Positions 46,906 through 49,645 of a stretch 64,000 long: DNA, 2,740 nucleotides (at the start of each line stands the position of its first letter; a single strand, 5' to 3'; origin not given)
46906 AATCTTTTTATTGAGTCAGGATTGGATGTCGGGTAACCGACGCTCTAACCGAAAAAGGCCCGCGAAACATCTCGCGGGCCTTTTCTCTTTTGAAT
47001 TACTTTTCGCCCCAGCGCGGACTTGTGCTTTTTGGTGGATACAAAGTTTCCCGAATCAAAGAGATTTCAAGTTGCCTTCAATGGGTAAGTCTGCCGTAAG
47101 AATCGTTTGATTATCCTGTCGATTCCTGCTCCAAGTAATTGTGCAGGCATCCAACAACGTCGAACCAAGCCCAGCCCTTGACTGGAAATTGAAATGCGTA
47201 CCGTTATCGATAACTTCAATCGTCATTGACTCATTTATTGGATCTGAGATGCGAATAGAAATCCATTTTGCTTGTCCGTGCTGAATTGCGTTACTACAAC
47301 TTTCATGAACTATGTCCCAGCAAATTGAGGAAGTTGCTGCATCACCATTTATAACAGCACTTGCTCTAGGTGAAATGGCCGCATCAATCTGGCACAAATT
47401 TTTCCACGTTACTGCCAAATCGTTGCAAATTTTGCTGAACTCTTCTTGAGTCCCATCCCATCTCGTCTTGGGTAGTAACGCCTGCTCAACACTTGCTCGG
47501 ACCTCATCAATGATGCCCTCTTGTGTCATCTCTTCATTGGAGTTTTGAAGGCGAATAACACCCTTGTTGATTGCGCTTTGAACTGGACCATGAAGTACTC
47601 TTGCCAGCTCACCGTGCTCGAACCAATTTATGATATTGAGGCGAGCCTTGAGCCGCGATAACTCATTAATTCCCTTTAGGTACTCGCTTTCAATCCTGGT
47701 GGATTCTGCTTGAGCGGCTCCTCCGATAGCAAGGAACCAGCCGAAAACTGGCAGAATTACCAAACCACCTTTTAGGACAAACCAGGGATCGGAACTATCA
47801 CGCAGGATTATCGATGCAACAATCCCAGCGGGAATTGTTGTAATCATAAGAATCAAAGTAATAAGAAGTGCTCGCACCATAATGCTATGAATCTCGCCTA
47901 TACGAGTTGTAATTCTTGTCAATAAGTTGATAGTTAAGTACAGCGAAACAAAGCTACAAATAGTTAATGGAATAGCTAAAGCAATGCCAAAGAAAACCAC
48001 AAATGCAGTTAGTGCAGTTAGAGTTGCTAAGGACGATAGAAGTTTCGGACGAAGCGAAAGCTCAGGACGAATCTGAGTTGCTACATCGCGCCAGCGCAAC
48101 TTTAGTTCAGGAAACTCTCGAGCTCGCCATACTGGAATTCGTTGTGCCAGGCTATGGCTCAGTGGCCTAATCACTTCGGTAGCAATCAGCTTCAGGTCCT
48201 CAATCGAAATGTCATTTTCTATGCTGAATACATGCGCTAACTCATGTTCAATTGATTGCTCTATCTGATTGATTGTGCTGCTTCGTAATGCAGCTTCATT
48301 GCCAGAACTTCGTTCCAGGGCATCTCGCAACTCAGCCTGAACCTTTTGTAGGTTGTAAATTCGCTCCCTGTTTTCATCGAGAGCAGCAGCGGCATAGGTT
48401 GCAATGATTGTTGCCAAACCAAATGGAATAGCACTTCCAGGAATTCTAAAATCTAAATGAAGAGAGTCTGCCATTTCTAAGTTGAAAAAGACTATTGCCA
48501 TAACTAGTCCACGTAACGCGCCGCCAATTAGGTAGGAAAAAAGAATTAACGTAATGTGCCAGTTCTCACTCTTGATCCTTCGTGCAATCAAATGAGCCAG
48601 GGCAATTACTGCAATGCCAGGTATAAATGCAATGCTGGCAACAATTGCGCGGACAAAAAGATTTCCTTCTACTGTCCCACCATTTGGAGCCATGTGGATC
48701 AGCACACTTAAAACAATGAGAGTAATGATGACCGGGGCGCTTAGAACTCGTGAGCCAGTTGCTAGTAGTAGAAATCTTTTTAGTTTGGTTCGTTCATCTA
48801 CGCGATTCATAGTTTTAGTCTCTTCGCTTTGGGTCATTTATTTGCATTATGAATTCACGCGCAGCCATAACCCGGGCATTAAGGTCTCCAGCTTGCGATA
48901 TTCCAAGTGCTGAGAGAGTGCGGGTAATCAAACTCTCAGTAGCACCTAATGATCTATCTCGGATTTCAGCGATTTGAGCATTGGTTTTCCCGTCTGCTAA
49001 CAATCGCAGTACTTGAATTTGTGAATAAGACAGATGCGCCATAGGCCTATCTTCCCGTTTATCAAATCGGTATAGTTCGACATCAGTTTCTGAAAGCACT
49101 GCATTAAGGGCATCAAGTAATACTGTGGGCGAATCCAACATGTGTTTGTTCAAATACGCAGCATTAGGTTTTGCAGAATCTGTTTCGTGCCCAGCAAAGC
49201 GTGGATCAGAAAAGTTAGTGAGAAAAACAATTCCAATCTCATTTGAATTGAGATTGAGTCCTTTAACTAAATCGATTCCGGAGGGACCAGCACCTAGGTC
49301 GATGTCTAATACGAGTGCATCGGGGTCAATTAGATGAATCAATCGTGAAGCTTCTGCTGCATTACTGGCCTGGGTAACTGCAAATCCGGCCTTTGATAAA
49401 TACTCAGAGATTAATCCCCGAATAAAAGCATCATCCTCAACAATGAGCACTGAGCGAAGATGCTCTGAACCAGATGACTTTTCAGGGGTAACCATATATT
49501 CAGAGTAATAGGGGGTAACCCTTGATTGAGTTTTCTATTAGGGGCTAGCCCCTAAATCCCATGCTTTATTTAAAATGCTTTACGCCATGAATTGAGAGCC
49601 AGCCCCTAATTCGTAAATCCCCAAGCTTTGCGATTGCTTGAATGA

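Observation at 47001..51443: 4.4-kb AT-rich insertion bounded by 59-bp direct repeats that duplicate the 3' end of the TPP-enzyme gene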

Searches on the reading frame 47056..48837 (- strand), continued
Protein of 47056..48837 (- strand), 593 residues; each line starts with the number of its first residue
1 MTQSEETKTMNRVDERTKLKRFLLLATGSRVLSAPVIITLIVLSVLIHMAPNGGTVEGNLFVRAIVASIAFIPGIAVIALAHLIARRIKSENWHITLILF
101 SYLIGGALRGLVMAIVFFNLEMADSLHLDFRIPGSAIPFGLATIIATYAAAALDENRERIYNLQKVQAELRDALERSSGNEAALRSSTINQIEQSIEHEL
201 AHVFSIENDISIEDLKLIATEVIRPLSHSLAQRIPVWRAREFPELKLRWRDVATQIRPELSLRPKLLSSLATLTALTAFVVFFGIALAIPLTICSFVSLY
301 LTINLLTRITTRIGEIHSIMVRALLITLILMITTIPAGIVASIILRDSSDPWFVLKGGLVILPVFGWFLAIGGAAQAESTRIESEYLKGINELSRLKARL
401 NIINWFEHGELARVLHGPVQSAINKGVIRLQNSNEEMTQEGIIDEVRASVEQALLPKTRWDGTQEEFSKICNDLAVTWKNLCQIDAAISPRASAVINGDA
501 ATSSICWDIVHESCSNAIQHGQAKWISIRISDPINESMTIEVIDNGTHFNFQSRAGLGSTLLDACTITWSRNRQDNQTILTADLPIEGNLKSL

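Call 54: find_homologous_proteins(query=L095:5206-5655:-, max_evalue=1e-20)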
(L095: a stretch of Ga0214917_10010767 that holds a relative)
Query L095:5206-5655:- (149 aa): 304 proteins with E <= 1e-20 among 754 candidates; the best 120 are listed.
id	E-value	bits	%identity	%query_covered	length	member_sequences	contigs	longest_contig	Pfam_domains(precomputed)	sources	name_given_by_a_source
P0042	1.8e-89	315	93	100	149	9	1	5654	PF13673.14,PF13508.14,PF08445.17,PF00583.32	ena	-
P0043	4.5e-84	298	90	100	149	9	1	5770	PF13673.14,PF13508.14,PF08445.17,PF00583.32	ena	-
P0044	3.7e-83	295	87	100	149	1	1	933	PF13673.14,PF13508.14,PF08445.17,PF00583.32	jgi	jgi:ribosomal protein S18 acetylase RimI-like enzyme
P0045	4.4e-76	272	80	99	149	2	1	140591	PF13673.14,PF13302.14,PF13508.14,PF08445.17,PF00583.32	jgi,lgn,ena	-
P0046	1.2e-69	251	72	100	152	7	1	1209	PF13673.14,PF13508.14,PF00583.32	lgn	-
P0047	2.0e-62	227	70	99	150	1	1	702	PF13673.14,PF13420.14,PF13508.14,PF08445.17,PF00583.32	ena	-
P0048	1.0e-61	225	68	100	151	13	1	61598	PF13673.14,PF13508.14,PF00583.32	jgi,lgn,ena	-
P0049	1.2e-61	225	66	100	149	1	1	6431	PF13673.14,PF13508.14,PF08445.17,PF00583.32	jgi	-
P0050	4.8e-61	223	64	100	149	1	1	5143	PF13673.14,PF13508.14,PF08445.17,PF00583.32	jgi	-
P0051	1.3e-60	222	66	100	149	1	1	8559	PF13673.14,PF13508.14,PF00583.32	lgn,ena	-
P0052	2.1e-60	221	66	97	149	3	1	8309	PF13673.14,PF13508.14,PF08445.17,PF00583.32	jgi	jgi:ribosomal protein S18 acetylase RimI-like enzyme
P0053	3.1e-60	220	64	100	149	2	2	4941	PF13673.14,PF13508.14,PF08445.17,PF00583.32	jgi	jgi:ribosomal protein S18 acetylase RimI-like enzyme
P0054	3.1e-60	220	66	97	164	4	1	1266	PF13673.14,PF13508.14,PF08445.17,PF00583.32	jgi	jgi:ribosomal protein S18 acetylase RimI-like enzyme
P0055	3.4e-60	220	65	100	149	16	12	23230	PF13673.14,PF13302.14,PF13508.14,PF08445.17,PF00583.32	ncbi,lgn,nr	ncbi:MAG: GNAT family N-acetyltransferase [Rhodoluna sp.]|nr:GNAT family N-acetyltransferase [Rhodol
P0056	5.4e-60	220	65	97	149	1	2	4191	PF13673.14,PF13508.14,PF08445.17,PF00583.32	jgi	-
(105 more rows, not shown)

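Call 55: find_encoding_contigs(protein=P0042, flank=6000, max_places=3)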
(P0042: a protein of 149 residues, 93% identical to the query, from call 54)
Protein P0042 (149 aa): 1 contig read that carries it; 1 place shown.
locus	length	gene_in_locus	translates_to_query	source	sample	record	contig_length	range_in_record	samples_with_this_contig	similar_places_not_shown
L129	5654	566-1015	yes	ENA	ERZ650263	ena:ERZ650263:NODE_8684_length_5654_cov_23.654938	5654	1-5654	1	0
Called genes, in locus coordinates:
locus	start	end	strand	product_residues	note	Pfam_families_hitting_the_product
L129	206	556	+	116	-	PF00581:Rhodanese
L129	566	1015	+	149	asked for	PF00583:Acetyltransf_1, PF13673:Acetyltransf_10, PF13508:Acetyltransf_7, PF08445:FR47 (weak)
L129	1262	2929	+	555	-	-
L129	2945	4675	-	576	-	-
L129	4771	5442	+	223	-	PF00072:Response_reg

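Call 56: find_encoding_contigs(protein=P0043, flank=6000, max_places=3)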
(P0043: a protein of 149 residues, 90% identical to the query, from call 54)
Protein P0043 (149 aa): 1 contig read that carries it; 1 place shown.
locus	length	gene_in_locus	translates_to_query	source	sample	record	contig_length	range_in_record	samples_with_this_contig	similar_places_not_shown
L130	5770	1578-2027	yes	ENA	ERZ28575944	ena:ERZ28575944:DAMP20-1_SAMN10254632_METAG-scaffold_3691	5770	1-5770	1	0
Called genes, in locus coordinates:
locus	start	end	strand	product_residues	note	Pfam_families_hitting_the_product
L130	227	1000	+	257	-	-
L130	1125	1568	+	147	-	PF00581:Rhodanese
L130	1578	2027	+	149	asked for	PF00583:Acetyltransf_1, PF13673:Acetyltransf_10, PF13508:Acetyltransf_7, PF08445:FR47 (weak)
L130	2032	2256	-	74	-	-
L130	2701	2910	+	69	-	PF09860:DUF2087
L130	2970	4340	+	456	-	PF08757:CotH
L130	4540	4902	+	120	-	-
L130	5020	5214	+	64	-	-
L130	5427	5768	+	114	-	?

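Call 57: find_encoding_contigs(protein=P0045, flank=7000, max_places=3)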
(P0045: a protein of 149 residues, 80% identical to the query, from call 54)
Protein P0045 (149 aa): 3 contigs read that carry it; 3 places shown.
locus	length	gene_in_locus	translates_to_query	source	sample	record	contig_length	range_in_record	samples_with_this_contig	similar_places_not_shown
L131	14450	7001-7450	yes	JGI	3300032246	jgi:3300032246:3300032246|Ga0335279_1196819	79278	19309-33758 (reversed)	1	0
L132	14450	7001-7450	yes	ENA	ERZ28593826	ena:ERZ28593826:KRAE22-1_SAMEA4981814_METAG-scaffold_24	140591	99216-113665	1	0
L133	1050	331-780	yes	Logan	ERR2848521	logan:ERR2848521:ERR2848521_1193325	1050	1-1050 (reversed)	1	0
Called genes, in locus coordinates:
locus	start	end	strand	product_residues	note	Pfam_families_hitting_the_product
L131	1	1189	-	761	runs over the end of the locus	PF08757:CotH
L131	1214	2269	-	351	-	PF00356:LacI, PF00532:Peripla_BP_1, PF13407:Peripla_BP_4, PF13377:Peripla_BP_3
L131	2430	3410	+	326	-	PF00532:Peripla_BP_1, PF13377:Peripla_BP_3 (faint), PF13407:Peripla_BP_4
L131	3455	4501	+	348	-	PF02653:BPD_transp_2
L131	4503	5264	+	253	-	PF00005:ABC_tran, PF02463:SMC_N (weak), PF13304:AAA_21 (faint)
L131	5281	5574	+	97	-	PF03992:ABM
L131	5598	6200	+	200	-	PF12671:Amidase_6, PF05257:CHAP (weak)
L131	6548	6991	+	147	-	PF00581:Rhodanese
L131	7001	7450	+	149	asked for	PF13302:Acetyltransf_3, PF00583:Acetyltransf_1, PF13673:Acetyltransf_10, PF13508:Acetyltransf_7, PF08445:FR47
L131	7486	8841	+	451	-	-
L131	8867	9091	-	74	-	PF03118:RNA_pol_A_CTD (weak)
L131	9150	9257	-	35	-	-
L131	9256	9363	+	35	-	-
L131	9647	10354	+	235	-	PF01738:DLH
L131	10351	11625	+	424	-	PF08757:CotH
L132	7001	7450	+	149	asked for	PF13302:Acetyltransf_3, PF00583:Acetyltransf_1, PF13673:Acetyltransf_10, PF13508:Acetyltransf_7, PF08445:FR47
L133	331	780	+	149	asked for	PF13302:Acetyltransf_3, PF00583:Acetyltransf_1, PF13673:Acetyltransf_10, PF13508:Acetyltransf_7, PF08445:FR47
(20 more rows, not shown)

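Call 63: find_related_loci(query=A1, collection=viral_contigs, flank=10000)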
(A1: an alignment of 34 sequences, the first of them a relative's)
Query A1 (593 aa) in viral_contigs; peptide patterns used: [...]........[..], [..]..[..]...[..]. (x = any residue, [..] = any of these).
14 stretches matched a pattern, but none encodes a relative of the query by tblastn (E <= 1e-3).

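Call 64: search_dna_similar(query=window:47056-48837:-, collection=plasmids, mode=protein, max_evalue=0.00001, max_rows=10)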
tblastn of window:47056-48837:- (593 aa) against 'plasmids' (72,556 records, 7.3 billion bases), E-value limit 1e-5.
No match.

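Call 65: search_dna_similar(query=window:47056-48837:-, collection=phages, mode=protein, max_evalue=0.00001, max_rows=10)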
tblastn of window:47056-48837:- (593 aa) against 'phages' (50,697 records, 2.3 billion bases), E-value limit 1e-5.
No match.

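Call 67: search_protein_families(library=pfam, proteins=[L093:32-823:-, L093:2669-4243:-, L093:4247-4861:-, L094:368-880:+, L094:877-2031:-, L094:2035-2415:-, L094:2448-3980:-, L094:4272-6014:-, L096:1832-3523:-, L096:3629-4645:-], max_evalue=0.001)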
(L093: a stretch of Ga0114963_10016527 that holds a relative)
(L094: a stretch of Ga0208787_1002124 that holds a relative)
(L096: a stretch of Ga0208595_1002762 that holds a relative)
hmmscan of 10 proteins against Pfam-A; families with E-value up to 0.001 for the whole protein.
L093:32-823:- (263 aa): 3 families
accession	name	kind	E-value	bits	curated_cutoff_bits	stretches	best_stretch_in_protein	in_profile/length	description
PF00072.30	Response_reg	-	7.8e-15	55.5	30.2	1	57-160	1-101/111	Response regulator receiver domain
PF00196.25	GerE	-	0.00012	22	23.5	1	195-219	2-26/57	Bacterial regulatory proteins, luxR family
PF08281.18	Sigma70_r4_2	-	0.00018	21.5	25.7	1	194-238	9-54/54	Sigma-70, region 4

L093:2669-4243:- (524 aa): 8 families
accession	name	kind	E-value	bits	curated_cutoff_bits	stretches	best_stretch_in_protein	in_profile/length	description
PF05970.20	PIF1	-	2.7e-29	102.8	25.9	1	76-274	17-220/223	PIF1-like helicase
PF13604.12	AAA_30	-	1.4e-13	51.5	27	1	74-282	11-183/191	AAA domain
PF13245.12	AAA_19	-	2e-10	41.4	25.1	1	80-211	10-132/134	AAA domain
PF01443.25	Viral_helicase1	-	8.1e-09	36.1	21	0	418-484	149-220/228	Viral superfamily 1 RNA helicase core domain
PF13401.12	AAA_22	-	2.4e-07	31.6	27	1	80-208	4-126/130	AAA domain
PF12775.13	AAA_7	-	2.6e-06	27.5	25.8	0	71-112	23-64/181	P-loop containing dynein motor region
PF21530.3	Pif1_2B_dom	-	2e-05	24.7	23.9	1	342-370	11-39/47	DNA helicase Pif1, 2B domain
PF13538.12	UvrD_C_2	-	0.00067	19.9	27.4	0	448-468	2-22/52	UvrD-like helicase C-terminal domain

L093:4247-4861:- (204 aa): 1 family
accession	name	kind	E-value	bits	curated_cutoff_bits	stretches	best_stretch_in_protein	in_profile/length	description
PF12705.13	PDDEXK_1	-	4e-11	43.8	22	1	40-191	34-200/247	PD-(D/E)XK nuclease superfamily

L094:368-880:+ (170 aa): 3 families
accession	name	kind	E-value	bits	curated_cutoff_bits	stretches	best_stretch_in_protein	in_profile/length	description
PF00583.31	Acetyltransf_1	-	5.6e-13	49.6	20.7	1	53-143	24-111/116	Acetyltransferase (GNAT) family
PF13508.13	Acetyltransf_7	-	2.6e-07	31.4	27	1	62-146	7-80/84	Acetyltransferase (GNAT) domain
PF13673.13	Acetyltransf_10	-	0.00071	20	23.6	1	92-128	52-88/128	Acetyltransferase (GNAT) domain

L094:877-2031:- (384 aa): 1 family
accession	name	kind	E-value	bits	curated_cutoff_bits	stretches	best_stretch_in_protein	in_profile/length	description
PF07907.16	YibE_F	-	9.2e-74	248.4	27.2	1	141-377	2-240/241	YibE/F-like protein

L094:2035-2415:- (126 aa): 0 families

L094:2448-3980:- (510 aa): 2 families
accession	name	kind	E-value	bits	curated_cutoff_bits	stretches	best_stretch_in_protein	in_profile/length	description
PF05935.17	Arylsulfotrans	-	2.9e-18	66.5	24.2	1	206-458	69-339/374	Arylsulfotransferase (ASST)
PF14269.12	Arylsulfotran_2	-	4.2e-18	66.2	27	1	207-450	38-279/301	Arylsulfotransferase (ASST)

L094:4272-6014:- (580 aa): 1 family
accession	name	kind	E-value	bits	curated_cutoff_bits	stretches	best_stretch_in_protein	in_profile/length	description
PF00691.25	OmpA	-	2.4e-10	41.1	27.2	1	460-572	1-98/98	OmpA family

L096:1832-3523:- (563 aa): 0 families

L096:3629-4645:- (338 aa): 2 families
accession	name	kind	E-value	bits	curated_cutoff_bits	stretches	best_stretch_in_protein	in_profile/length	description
PF00722.28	Glyco_hydro_16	-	2.1e-18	66.9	22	1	130-294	21-147/175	Glycosyl hydrolases family 16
PF03935.22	SKN1_KRE6_Sbg1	-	0.00012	21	30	0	114-194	154-224/501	Beta-glucan synthesis-associated protein SKN1/KRE6/Sbg1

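Call 68: search_solved_structures(query=A1, max_evalue=1)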
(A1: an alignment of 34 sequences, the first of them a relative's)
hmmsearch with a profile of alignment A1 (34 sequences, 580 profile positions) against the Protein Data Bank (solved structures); distinct sequences matched with E-value up to 1: 11.
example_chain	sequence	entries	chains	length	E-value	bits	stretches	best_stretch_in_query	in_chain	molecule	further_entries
8sbm_A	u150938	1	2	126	0.0005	21.9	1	491-541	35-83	GAF domain-containing protein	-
3zxo_A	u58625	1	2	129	0.0017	20.2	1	490-542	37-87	REDOX SENSOR HISTIDINE KINASE RESPONSE REGULATOR DEVS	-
3zxq_A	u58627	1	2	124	0.0037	19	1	492-541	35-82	HYPOXIA SENSOR HISTIDINE KINASE RESPONSE REGULATOR DOST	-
3ehg_A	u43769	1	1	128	0.14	13.8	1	500-545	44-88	Sensor kinase (YocF protein)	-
1ys3_A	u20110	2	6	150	0.29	12.8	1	501-540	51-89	Sensor-type histidine kinase prrB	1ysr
4gt8_A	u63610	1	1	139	0.29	12.8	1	498-545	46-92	Sensor protein vraS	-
3ehf_A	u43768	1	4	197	0.34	12.6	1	496-544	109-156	Sensor kinase (YocF protein)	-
9smn_A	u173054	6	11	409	0.35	12.5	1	106-204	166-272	BRCA1-A complex subunit Abraxas 1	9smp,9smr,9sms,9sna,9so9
6m36_A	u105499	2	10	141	0.39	12.4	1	501-545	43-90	Serine-protein kinase RsbW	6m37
2q2e_B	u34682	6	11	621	0.64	11.7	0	124-179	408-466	Type 2 DNA topoisomerase 6 subunit B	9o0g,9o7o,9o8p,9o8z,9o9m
5djn_A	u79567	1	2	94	0.64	11.7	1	431-487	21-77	Kinesin-like protein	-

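Call 74: find_encoding_contigs(protein=P0001, flank=3000, max_places=3)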
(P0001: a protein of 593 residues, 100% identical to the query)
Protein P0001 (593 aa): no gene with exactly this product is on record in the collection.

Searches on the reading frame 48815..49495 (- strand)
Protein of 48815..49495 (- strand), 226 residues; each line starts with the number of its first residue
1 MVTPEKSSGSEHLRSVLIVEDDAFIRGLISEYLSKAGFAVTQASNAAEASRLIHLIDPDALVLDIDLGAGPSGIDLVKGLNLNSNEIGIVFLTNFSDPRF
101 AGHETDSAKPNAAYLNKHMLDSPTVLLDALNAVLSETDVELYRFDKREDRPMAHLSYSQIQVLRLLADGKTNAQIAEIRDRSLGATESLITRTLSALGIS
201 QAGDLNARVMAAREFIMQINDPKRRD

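Call 8: search_protein_families(library=pfam, proteins=[window:48815-49495:-], max_evalue=0.01)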
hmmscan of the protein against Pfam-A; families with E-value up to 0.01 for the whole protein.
window:48815-49495:- (226 aa): 4 families
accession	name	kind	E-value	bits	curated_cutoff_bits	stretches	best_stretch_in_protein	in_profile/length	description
PF00072.30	Response_reg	-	4.1e-13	49.9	30.2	1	16-101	1-85/111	Response regulator receiver domain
PF00196.25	GerE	-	0.00018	21.5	23.5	1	155-178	3-26/57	Bacterial regulatory proteins, luxR family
PF08281.18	Sigma70_r4_2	-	0.0059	16.7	25.7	0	153-197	9-54/54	Sigma-70, region 4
PF20274.4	cREC_REC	-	0.0075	17.4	27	0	36-81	13-57/88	Cyclic-phosphate processing Receiver domain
